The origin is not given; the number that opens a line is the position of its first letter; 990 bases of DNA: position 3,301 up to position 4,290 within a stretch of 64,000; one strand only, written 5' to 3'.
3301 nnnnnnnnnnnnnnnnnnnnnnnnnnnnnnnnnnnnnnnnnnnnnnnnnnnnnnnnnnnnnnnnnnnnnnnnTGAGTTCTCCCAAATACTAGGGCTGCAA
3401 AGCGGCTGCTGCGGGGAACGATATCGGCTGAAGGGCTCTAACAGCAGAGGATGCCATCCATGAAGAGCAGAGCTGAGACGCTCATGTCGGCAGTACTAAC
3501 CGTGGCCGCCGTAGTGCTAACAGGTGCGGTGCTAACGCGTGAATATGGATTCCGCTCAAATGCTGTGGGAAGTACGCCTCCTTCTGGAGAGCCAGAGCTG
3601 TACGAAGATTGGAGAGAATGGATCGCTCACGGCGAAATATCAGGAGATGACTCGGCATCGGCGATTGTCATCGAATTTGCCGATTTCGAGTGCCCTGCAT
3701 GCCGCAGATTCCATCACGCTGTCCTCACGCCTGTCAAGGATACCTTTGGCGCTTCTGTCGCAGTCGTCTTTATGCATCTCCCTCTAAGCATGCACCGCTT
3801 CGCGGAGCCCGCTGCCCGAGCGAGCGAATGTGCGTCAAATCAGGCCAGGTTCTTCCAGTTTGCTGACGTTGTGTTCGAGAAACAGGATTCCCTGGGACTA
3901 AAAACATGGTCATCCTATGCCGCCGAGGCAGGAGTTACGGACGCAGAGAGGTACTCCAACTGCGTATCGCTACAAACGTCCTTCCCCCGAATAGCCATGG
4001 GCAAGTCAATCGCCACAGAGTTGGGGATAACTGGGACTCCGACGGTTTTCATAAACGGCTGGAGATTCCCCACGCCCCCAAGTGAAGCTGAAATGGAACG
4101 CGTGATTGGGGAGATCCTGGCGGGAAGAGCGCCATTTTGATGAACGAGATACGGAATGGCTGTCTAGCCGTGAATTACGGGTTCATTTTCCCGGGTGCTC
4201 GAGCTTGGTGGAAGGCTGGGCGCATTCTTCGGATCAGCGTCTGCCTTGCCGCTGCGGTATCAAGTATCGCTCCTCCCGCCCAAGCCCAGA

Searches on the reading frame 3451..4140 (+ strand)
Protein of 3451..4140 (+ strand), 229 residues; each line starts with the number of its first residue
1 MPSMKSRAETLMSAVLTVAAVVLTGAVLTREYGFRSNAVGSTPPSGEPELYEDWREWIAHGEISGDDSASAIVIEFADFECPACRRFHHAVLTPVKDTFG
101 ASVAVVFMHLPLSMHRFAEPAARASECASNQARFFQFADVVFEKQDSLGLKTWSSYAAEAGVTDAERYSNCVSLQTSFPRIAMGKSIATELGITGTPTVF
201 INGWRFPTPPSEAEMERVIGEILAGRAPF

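Call 3: search_protein_families(library=pfam, proteins=[window:3451-4140:+], max_evalue=1)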
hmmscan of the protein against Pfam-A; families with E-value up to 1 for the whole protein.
window:3451-4140:+ (229 aa): 4 families
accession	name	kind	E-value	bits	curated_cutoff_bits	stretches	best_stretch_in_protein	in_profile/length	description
PF13462.12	Thioredoxin_4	-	5.6e-23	82.4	23.2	1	63-219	7-163/165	Thioredoxin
PF01323.26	DSBA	-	4.1e-07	30.4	25.6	2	131-204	102-175/191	DSBA-like thioredoxin domain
PF13098.12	Thioredoxin_2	-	0.00062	20.5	27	1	72-201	8-81/104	Thioredoxin-like domain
PF13192.12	Thioredoxin_3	-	0.26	11.8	24.8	0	187-216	42-72/76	Thioredoxin domain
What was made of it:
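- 3451..4140 (+): Partner gene: membrane-anchored DsbA-like thiol:disulfide oxidoreductase. The gene caller's alternative start is 3460. It has an N-terminal TM helix, then a Thioredoxin_4/DSBA domain. Pfam PF13462 at 5.6e-23 and PF01323 at 4e-7 (call 3).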

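Call 4: search_protein_families(library=ncbifam, proteins=[window:3451-4140:+], max_evalue=1)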
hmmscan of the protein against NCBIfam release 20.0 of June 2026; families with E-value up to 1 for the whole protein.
window:3451-4140:+ (229 aa): 6 families
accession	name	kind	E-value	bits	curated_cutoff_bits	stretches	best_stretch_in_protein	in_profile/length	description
NF041057.1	Rcas_1661_fam_Se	equivalog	1e-15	58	190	1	63-206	83-231/247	Rcas_1661 family thioredoxin-like (seleno)lipoprotein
NF008657.0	PRK11657.1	equivalog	0.0014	17.9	124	1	64-90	112-138/251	thiol:disulfide interchange protein DsbG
NF047695.1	ThlDiSintDsbAHaem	equivalog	0.016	14.6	290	1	62-129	31-99/206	thiol:disulfide interchange protein DsbA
NF008198.0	PRK10954.1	equivalog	0.038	13.7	279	1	72-203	40-175/207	thiol:disulfide interchange protein DsbA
TIGR00411.1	redox_disulf_1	equivalog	0.11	12.5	92.75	0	182-219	40-78/82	MJ0307 family thioredoxin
NF045827.1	perox_SUH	exception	0.14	11.5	298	1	62-119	38-95/178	thiol peroxidase Prx-SUH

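Call 36: find_related_loci(query=A3, collection=metagenome_contigs, flank=10000)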
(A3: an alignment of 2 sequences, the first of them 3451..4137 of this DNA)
Query A3 (229 aa) in metagenome_contigs; peptide patterns used: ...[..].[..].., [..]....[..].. (x = any residue, [..] = any of these).
600 stretches matched a pattern (row limit reached: there are more); 428 encode a relative of the query (tblastn E <= 1e-3); the best 80 are kept; 80 distinct loci.
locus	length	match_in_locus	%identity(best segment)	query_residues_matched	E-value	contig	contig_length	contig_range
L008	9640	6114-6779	41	5-228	4e-59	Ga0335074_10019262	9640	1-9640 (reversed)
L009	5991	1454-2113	41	7-228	5e-57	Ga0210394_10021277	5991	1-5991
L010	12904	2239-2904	42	4-228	4e-57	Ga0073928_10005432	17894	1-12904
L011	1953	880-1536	41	7-228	1e-57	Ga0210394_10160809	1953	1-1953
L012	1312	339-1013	42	3-228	4e-58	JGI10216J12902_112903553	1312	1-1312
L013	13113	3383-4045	40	4-228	2e-55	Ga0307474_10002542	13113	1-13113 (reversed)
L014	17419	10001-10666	40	4-228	1e-54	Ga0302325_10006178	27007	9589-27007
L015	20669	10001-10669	41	3-228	8e-54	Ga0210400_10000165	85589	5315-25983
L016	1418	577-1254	40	1-228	1e-55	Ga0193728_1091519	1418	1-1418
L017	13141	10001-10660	42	5-228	3e-53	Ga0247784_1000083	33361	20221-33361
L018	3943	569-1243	40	4-228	5e-53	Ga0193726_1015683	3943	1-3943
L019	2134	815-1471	38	5-228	1e-52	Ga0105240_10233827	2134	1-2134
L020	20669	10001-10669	38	3-228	4e-52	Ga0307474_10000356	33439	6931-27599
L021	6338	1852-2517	40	4-228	4e-52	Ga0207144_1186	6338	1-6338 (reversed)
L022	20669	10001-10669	40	3-228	3e-52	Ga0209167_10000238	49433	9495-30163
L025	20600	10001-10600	43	28-228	8e-51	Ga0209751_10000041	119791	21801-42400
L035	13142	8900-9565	41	2-228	2e-48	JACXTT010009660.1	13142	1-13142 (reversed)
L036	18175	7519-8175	40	4-228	4e-48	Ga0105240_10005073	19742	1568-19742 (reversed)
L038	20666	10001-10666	41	4-229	5e-47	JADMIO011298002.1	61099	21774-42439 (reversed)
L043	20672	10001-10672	41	4-228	1e-44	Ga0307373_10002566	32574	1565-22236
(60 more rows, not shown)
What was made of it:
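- Tried and rejected: A 2-sequence alignment worked (call 36).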

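Call 45: search_protein_families(library=pfam, proteins=[L015:4168-7107:+, L015:7100-9334:+, L015:10688-12889:+, L013:5130-7190:+, L013:4063-5247:+, L022:10627-11781:+, L015:14757-17501:+], max_evalue=0.001)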
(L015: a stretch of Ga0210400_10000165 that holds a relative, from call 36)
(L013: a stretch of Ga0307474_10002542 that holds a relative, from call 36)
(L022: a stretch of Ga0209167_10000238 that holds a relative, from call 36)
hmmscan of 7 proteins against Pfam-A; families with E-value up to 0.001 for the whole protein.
L015:4168-7107:+ (980 aa): 3 families
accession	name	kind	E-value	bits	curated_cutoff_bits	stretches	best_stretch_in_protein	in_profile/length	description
PF00593.30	TonB_dep_Rec_b-barrel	-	1.4e-34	121.1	27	1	544-929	117-425/436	TonB dependent receptor-like, beta-barrel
PF07715.20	Plug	-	3.1e-18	66.7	23.9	1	250-368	7-107/107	TonB-dependent Receptor Plug Domain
PF07660.19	STN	-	1.7e-10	41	28.4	1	122-169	3-51/52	Secretin and TonB N terminus short domain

L015:7100-9334:+ (745 aa): 1 family
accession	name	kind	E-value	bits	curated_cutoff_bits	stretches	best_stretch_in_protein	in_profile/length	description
PF00326.27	Peptidase_S9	-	3.5e-10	40.2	22.6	1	503-712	9-211/213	Prolyl oligopeptidase family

L015:10688-12889:+ (734 aa): 0 families

L013:5130-7190:+ (687 aa): 6 families
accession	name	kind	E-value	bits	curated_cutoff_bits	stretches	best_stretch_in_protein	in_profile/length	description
PF12704.14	MacB_PCD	-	2e-41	143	27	1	311-530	1-206/207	MacB-like periplasmic core domain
PF00005.33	ABC_tran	-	4.6e-33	115.2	25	1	63-211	1-136/137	ABC transporter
PF02687.27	FtsX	-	1.7e-21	76.9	25.5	1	566-680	2-120/120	FtsX-like permease C-terminal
PF13304.12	AAA_21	-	1.9e-05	25.4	27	0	77-97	3-23/304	AAA domain, putative AbiEii toxin, Type IV TA system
PF02463.25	SMC_N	-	0.00014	21.8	40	0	74-255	25-211/220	RecF/RecN/SMC N terminal domain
PF13555.12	AAA_29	-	0.00027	21.1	27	1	62-90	14-39/61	P-loop containing region of AAA domain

L013:4063-5247:+ (395 aa): 4 families
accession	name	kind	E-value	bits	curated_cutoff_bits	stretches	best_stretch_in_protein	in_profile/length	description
PF16576.10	HlyD_D23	-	9.1e-15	55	30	1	68-273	18-187/214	Barrel-sandwich domain of CusB or HlyD membrane-fusion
PF13437.12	HlyD_3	-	7e-14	52.9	22.2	1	194-276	2-82/106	HlyD family secretion protein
PF13533.13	Biotin_lipoyl_2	-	2.8e-07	30.6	29.8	1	72-101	3-32/32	Biotin-lipoyl like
PF00364.28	Biotin_lipoyl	-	3.3e-06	27.3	22.1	0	69-100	42-73/73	Biotin-requiring enzyme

L022:10627-11781:+ (385 aa): 0 families

L015:14757-17501:+ (915 aa): 3 families
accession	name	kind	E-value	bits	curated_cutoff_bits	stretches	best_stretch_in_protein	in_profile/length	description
PF00593.30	TonB_dep_Rec_b-barrel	-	1.1e-33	118.2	27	1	403-872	24-433/436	TonB dependent receptor-like, beta-barrel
PF07715.20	Plug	-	1e-16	61.8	23.9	1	182-300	5-107/107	TonB-dependent Receptor Plug Domain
PF07660.19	STN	-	4.1e-10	39.7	28.4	1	57-108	1-52/52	Secretin and TonB N terminus short domain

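Call 59: search_protein_families(library=pfam, proteins=[L015:2685-3203:+, L015:3203-4267:+, L015:17585-19936:+, L013:406-2919:+, L025:7973-8848:+, L025:8855-9403:+, L025:10670-11491:+, L038:10756-12243:+, L043:8908-9762:+, L043:11207-11887:+], max_evalue=0.01)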
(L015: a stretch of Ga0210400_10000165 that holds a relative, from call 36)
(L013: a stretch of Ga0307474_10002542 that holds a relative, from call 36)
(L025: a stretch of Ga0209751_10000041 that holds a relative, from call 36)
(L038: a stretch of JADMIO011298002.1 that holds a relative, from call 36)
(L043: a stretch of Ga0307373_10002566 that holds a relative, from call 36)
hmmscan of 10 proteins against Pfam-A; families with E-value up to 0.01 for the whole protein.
L015:2685-3203:+ (172 aa): 7 families
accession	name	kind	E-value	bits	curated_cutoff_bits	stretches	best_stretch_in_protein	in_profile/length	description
PF08281.18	Sigma70_r4_2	-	3.1e-16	59.2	25.7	1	115-166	3-54/54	Sigma-70, region 4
PF04542.20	Sigma70_r2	-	3.5e-10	40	24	1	16-79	1-67/71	Sigma-70 region 2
PF04545.22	Sigma70_r4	-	7.8e-09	35.4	24.1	1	119-167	1-49/50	Sigma-70, region 4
PF22233.2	PhyR_sigma-like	-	0.0029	17.8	27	1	120-166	1-47/50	Response regulator PhyR, sigma-like domain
PF13384.12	HTH_23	-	0.003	17.8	24.6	0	124-157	3-36/50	Homeodomain-like domain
PF04967.18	HTH_10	-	0.0053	17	23.1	0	140-166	25-51/53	HTH DNA binding domain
PF01022.26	HTH_5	-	0.01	16.2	22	0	131-159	9-36/47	Bacterial regulatory protein, arsR family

L015:3203-4267:+ (354 aa): 2 families
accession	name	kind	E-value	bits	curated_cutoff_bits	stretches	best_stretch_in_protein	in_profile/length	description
PF04773.18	FecR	-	1.3e-22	80.5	24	1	132-222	3-96/97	FecR protein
PF16344.10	FecR_C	-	0.0011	19.3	24.4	1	283-322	2-41/70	FecR, C-terminal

L015:17585-19936:+ (783 aa): 0 families

L013:406-2919:+ (837 aa): 2 families
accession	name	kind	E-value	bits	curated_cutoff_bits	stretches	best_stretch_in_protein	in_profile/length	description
PF00326.27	Peptidase_S9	-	0.00072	19.6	22.6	0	639-686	51-98/213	Prolyl oligopeptidase family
PF07676.18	PD40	-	0.0033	17.8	20.9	0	140-149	15-24/38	WD40-like Beta Propeller Repeat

L025:7973-8848:+ (291 aa): 0 families

L025:8855-9403:+ (182 aa): 0 families

L025:10670-11491:+ (273 aa): 1 family
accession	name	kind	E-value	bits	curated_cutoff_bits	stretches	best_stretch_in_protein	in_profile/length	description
PF13620.12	CarboxypepD_reg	-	1.6e-05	25.6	32.3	1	66-139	4-80/82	Carboxypeptidase regulatory-like domain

L038:10756-12243:+ (495 aa): 3 families
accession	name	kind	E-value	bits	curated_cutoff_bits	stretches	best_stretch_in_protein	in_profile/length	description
PF13620.12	CarboxypepD_reg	-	5.7e-26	91.1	32.3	2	411-486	1-81/82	Carboxypeptidase regulatory-like domain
PF13715.12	CarbopepD_reg_2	-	1.7e-13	50.9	32.2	2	412-484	1-74/88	CarboxypepD_reg-like domain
PF08308.17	PEGA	-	0.00088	19.6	20.8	0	76-114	30-68/71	PEGA domain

L043:8908-9762:+ (284 aa): 0 families

L043:11207-11887:+ (226 aa): 0 families

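Call 75: search_protein_families(library=ncbifam, proteins=[L015:10691-12892:+, L022:10681-11784:+, L015:7118-9337:+], max_evalue=0.01)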
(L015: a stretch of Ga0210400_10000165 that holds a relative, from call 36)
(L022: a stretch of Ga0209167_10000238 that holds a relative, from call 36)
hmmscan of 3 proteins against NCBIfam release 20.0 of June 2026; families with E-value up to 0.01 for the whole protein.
L015:10691-12892:+ (733 aa): 0 families

L022:10681-11784:+ (367 aa): 0 families

L015:7118-9337:+ (739 aa): 2 families
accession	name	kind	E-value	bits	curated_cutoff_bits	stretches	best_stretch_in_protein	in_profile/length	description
NF033523.0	lasso_peptidase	equivalog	5.6e-135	451.6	400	1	55-706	4-638/638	Atxe2 family lasso peptide isopeptidase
NF053518.1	DipepPtdsDpp5Prph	equivalog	4e-11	42.1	900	2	542-705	489-654/655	dipeptidyl-peptidase Dpp5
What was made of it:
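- On Isopeptidase-type lasso peptide cluster: This is met in the relative L015 (NF033523 at 451.6 bits, above the cut-off of 400; STN-TBDR; ECF sigma; FecR; calls 45, 59, 75).
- The L015 peptidase passes the AtxE2 lasso-isopeptidase model (451.6 bits, above the cut-off of 400; call 75).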

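Call 76: search_solved_structures(query=L015:10691-12892:+, max_evalue=1)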
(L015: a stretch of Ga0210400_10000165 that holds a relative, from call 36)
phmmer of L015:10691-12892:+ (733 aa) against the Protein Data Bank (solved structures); distinct sequences matched with E-value up to 1: 0.

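Call 87: search_protein_families(library=ncbifam, proteins=[L008:2409-4982:+, L013:406-2919:+, L020:7223-9394:+, L022:4806-7271:+, L022:7223-9538:+, L035:6093-8342:+, L038:5566-7701:+, L014:7813-9225:+, L036:5907-6956:+, L010:748-1914:+], max_evalue=0.001)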
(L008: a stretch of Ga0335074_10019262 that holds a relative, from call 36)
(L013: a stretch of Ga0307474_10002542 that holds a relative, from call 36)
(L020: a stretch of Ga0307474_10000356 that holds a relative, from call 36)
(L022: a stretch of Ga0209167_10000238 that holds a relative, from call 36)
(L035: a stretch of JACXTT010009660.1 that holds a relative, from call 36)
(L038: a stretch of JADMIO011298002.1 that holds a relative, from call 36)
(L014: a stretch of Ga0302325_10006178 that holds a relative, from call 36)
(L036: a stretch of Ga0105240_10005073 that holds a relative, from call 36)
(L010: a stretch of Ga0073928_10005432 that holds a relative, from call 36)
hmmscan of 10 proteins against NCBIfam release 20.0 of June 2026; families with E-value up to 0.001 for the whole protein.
L008:2409-4982:+ (857 aa): 2 families
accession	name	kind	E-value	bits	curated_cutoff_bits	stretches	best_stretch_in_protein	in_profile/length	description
NF033523.0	lasso_peptidase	equivalog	2.2e-41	142.4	400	2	527-822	340-638/638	Atxe2 family lasso peptide isopeptidase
NF053518.1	DipepPtdsDpp5Prph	equivalog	0.00031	19.4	900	0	178-233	302-356/655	dipeptidyl-peptidase Dpp5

L013:406-2919:+ (837 aa): 2 families
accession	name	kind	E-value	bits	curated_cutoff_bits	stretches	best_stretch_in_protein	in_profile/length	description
NF033523.0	lasso_peptidase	equivalog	1.7e-52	179.1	400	2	510-796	340-638/638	Atxe2 family lasso peptide isopeptidase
NF053518.1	DipepPtdsDpp5Prph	equivalog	8e-11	41.2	900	1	140-262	18-130/655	dipeptidyl-peptidase Dpp5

L020:7223-9394:+ (723 aa): 5 families
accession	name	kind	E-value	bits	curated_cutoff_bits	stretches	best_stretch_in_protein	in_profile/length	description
NF033523.0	lasso_peptidase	equivalog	3.1e-39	135.3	400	1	534-703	471-638/638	Atxe2 family lasso peptide isopeptidase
NF053518.1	DipepPtdsDpp5Prph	equivalog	1.6e-37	129.4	900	1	227-703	199-655/655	dipeptidyl-peptidase Dpp5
TIGR02800.1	propeller_TolB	equivalog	3.5e-12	46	343.15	2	229-293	241-296/418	Tol-Pal system beta propeller repeat protein TolB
NF050058.1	e_dPHAscl_type1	hypoth_equivalog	4.6e-05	23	150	1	506-603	53-151/276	extracellular catalytic domain type 1 short-chain-length polyhydroxyalkanoate depolymerase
NF041440.1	hydrolase_YghX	exception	0.00012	21.4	460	0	520-579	145-199/292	YghX family hydrolase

L022:4806-7271:+ (821 aa): 3 families
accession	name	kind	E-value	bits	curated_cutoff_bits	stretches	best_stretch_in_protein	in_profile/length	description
NF033523.0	lasso_peptidase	equivalog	3e-18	65.9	400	1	634-813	478-638/638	Atxe2 family lasso peptide isopeptidase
NF053518.1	DipepPtdsDpp5Prph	equivalog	6.5e-12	44.8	900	0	635-681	491-538/655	dipeptidyl-peptidase Dpp5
TIGR02800.1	propeller_TolB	equivalog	5.1e-05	22.4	343.15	1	80-152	168-236/418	Tol-Pal system beta propeller repeat protein TolB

L022:7223-9538:+ (771 aa): 3 families
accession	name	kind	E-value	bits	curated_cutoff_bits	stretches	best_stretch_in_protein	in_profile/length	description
NF007511.0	PRK10115.1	equivalog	1.4e-50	172.5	1313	1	67-736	3-673/686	oligopeptidase B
NF053518.1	DipepPtdsDpp5Prph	equivalog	3.1e-09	35.9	900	1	434-680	348-599/655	dipeptidyl-peptidase Dpp5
NF050058.1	e_dPHAscl_type1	hypoth_equivalog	1.6e-08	34.3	150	1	556-697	71-206/276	extracellular catalytic domain type 1 short-chain-length polyhydroxyalkanoate depolymerase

L035:6093-8342:+ (749 aa): 3 families
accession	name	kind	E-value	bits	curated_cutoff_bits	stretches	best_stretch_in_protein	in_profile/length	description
NF007511.0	PRK10115.1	equivalog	1.9e-48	165.4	1313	1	65-734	3-673/686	oligopeptidase B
NF053518.1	DipepPtdsDpp5Prph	equivalog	8.5e-09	34.5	900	1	433-684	349-605/655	dipeptidyl-peptidase Dpp5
NF050058.1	e_dPHAscl_type1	hypoth_equivalog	1.8e-08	34.2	150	1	554-697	71-208/276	extracellular catalytic domain type 1 short-chain-length polyhydroxyalkanoate depolymerase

L038:5566-7701:+ (711 aa): 7 families
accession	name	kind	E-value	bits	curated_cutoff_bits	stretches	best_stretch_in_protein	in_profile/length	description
NF053518.1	DipepPtdsDpp5Prph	equivalog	5.4e-78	263.1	900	1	60-698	6-653/655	dipeptidyl-peptidase Dpp5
NF033523.0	lasso_peptidase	equivalog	1e-29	103.8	400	2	503-675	433-614/638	Atxe2 family lasso peptide isopeptidase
TIGR02800.1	propeller_TolB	equivalog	1.4e-28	100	343.15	2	219-402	168-336/418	Tol-Pal system beta propeller repeat protein TolB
NF002183.0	PRK01029.1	equivalog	4.4e-16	58.9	405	2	206-312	244-346/429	Tol-Pal system protein TolB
NF050058.1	e_dPHAscl_type1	hypoth_equivalog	4e-07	29.8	150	1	467-585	14-134/276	extracellular catalytic domain type 1 short-chain-length polyhydroxyalkanoate depolymerase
NF007511.0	PRK10115.1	equivalog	2e-06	26.5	1313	1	446-585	414-554/686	oligopeptidase B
TIGR01840.1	esterase_phb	subfamily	4.9e-05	22.9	107.85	1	475-586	11-126/213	PHB depolymerase family esterase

L014:7813-9225:+ (470 aa): 22 families
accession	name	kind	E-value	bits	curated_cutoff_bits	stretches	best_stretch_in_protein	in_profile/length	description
NF002823.0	PRK02991.1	equivalog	7.1e-178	591.9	246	1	37-463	18-441/444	D-serine ammonia-lyase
TIGR02035.1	D_Ser_am_lyase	equivalog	3.2e-152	507.2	368.25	1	40-457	13-429/431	D-serine ammonia-lyase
NF006094.0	PRK08246.1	subfamily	3.3e-15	56.3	331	1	130-410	46-279/310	serine/threonine dehydratase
NF006390.0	PRK08639.1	equivalog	1e-10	41.2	421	1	179-408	73-289/418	threonine ammonia-lyase IlvA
NF006058.0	PRK08206.1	equivalog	7.1e-10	38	276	1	134-326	74-265/402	diaminopropionate ammonia-lyase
NF005292.0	PRK06815.1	equivalog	1.5e-08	34.1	371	1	180-407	70-281/320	threonine/serine dehydratase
NF004996.0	PRK06381.1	equivalog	1.5e-08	34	266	1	181-314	65-191/319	threonine synthase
TIGR01127.1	ilvA_1Cterm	equivalog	3.9e-08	32.7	378.75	1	180-409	49-261/380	threonine ammonia-lyase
NF004771.0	PRK06110.1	equivalog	5.2e-08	32.4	317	1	181-391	72-264/323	threonine dehydratase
TIGR01124.1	ilvA_2Cterm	equivalog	5.4e-08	31.9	411.3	1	181-394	67-264/499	threonine ammonia-lyase, biosynthetic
NF006674.0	PRK09224.1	subfamily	5.5e-08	31.9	577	1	180-390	74-268/508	threonine ammonia-lyase IlvA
TIGR02079.1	THD1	equivalog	1.4e-07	30.6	440.55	1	181-407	66-280/410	threonine ammonia-lyase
NF009130.0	PRK12483.1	subfamily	2.7e-07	29.5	801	1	181-388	87-278/521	threonine ammonia-lyase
NF007989.0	PRK10717.1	equivalog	1.5e-06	27.6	387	1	175-408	61-283/334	cysteine synthase A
NF005147.0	PRK06608.1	equivalog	2.1e-06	26.8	380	1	180-410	74-286/339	serine/threonine dehydratase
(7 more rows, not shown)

L036:5907-6956:+ (349 aa): 1 family
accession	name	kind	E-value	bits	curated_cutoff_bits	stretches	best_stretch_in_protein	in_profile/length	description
NF007296.1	PRK09774.1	equivalog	1.5e-32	113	385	1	13-331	7-302/313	ferric citrate uptake sigma factor regulator FecR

L010:748-1914:+ (388 aa): 1 family
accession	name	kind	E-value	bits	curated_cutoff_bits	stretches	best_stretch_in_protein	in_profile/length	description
NF040521.1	C45_proenzyme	subfamily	2.3e-14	53.5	85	1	5-271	93-313/313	C45 family autoproteolytic acyltransferase/hydrolase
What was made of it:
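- On Isopeptidase-type lasso peptide cluster: It is below the cut-off in five other loci (call 87).
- Closest known: Isopeptidase-type lasso peptide clusters. Different: Most of the S9 peptidases score below the AtxE2 cut-off (call 87).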

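Call 102: search_dna_similar(query=window:3460-4137:+, collection=plasmids, mode=protein, max_evalue=1e-10, max_rows=15)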
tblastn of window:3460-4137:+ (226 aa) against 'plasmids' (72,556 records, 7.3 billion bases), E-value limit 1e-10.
Records with a match: 44; places in all: 44; records where one place covers at least 80% of the query: 0.
Best place of each record, by identity: <60% 44.
By first word of the organism name: Arthrobacter 6; Citrobacter 6; Streptomyces 4; Natrinema 3; Azospirillum 3; Klebsiella 3; Trichormus 2; Escherichia 2; Alcaligenes 2; Halostagnicola 1; and 12 more.
By predicted mobility (MOB-suite, as given by PLSDB): non-mobilizable 18; mobilizable 14; conjugative 12.
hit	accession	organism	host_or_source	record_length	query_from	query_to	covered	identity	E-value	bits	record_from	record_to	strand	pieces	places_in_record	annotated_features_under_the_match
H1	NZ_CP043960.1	Streptomyces tendae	microorganism,soil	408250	56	216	71%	35.8%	1e-13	77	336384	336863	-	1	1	Na+/H+ antiporter NhaA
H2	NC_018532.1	Arthrobacter sp. Rue61a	-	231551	41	203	72%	34.9%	7e-17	86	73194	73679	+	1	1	thioredoxin domain-containing protein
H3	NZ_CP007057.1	Halostagnicola larsenii XH-48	-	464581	62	206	64%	37.7%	2e-19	93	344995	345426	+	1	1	formate/nitrite transporter family protein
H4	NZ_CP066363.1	Pseudarthrobacter defluvii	cell culture,sediment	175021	60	225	73%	32.6%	6e-11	69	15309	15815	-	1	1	thioredoxin domain-containing protein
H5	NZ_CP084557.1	Arthrobacter sp. FW306-05-C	isolate,terrestrial sediment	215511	60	225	73%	32.6%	8e-11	68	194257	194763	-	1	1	thioredoxin domain-containing protein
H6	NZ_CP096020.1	Halocatena salina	cell culture,sediment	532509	62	219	70%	33.3%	1e-16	85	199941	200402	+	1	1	none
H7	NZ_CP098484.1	Streptomyces sp. Caat 7-52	Bacteria,soil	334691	57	202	65%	36.1%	4e-12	72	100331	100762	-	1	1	nhaA: Na+/H+ antiporter NhaA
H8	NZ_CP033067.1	Pseudoalteromonas agarivorans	cell culture,sea water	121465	60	198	62%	37.3%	1e-11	71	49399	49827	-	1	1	DsbA family protein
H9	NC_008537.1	Arthrobacter sp. FB24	-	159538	34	203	75%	30.1%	1e-10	68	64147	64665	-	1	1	thioredoxin domain-containing protein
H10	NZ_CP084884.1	Natrinema zhouii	pure culture,Salt mine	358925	60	218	70%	31.9%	4e-16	84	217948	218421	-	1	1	formate/nitrite transporter family protein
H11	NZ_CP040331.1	Natrinema versiforme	-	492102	59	206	65%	34.2%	3e-15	81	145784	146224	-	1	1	formate/nitrite transporter family protein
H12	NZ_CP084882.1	Natrinema zhouii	pure culture,Salt mine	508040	60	206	65%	34.5%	3e-15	81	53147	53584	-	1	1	formate/nitrite transporter family protein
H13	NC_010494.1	Arthrobacter sp. AK-1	-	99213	67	218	67%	32.9%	3e-12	72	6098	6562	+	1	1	thioredoxin domain-containing protein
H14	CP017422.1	Arthrobacter sp. ZXY-2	whole organism,soil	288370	65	218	68%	32.3%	5e-12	72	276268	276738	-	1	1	DSBA oxidoreductase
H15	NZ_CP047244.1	Trichormus variabilis 0441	cell culture,thermal spring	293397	59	202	64%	34.5%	1e-11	71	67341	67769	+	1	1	thioredoxin domain-containing protein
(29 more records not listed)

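Call 103: find_related_loci(query=A3, collection=viral_contigs, flank=3000)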
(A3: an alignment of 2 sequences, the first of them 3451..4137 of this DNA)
Query A3 (229 aa) in viral_contigs; peptide patterns used: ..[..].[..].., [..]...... (x = any residue, [..] = any of these).
39 stretches matched a pattern; 1 encode a relative of the query (tblastn E <= 1e-3); 1 distinct loci.
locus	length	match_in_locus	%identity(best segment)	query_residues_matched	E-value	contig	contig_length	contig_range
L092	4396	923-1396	30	65-219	2e-17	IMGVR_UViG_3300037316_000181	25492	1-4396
